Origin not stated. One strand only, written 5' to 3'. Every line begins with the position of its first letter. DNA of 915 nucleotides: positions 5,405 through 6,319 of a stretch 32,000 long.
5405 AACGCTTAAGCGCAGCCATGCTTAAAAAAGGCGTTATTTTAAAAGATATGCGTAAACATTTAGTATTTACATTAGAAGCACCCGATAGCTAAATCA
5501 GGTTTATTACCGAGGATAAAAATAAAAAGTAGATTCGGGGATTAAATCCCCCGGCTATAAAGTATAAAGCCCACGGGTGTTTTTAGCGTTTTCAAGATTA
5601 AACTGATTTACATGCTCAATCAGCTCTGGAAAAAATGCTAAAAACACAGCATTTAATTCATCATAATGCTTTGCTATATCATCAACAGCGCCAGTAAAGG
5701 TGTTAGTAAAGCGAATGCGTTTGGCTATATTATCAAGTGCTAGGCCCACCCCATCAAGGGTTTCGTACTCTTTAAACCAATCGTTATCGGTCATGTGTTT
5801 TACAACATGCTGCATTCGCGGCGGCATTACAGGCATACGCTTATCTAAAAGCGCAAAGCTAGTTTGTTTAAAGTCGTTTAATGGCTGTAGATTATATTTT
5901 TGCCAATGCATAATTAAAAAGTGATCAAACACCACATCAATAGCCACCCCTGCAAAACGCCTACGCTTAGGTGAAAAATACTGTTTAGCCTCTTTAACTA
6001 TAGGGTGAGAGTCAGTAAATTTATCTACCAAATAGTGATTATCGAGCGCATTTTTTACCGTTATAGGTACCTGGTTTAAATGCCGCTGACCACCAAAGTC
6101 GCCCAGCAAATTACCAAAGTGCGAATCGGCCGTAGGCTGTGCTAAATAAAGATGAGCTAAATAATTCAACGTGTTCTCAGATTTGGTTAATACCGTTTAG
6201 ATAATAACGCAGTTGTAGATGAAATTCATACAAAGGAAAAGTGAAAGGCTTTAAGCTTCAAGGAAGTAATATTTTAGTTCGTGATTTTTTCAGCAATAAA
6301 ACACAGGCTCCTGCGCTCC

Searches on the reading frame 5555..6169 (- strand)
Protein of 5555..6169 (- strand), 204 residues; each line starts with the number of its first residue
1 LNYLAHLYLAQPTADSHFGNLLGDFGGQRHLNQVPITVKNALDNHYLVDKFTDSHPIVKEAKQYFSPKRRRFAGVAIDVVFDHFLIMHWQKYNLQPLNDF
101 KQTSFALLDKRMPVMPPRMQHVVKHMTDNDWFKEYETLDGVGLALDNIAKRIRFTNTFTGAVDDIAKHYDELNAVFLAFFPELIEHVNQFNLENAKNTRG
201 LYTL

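Call 3: search_protein_families(library=pfam, proteins=[window:5555-6169:-], max_evalue=0.01)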
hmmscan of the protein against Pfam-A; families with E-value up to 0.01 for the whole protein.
window:5555-6169:- (204 aa): 1 family
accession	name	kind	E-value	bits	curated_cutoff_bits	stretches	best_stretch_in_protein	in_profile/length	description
PF04336.18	ACP_PD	-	2.6e-62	210.6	27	1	1-183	1-183/183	Acyl carrier protein phosphodiesterase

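Call 4: search_protein_families(library=padloc, proteins=[window:5555-6169:-], max_evalue=0.01)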
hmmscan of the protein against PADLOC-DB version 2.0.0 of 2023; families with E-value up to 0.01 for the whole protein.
window:5555-6169:- (204 aa): 0 families
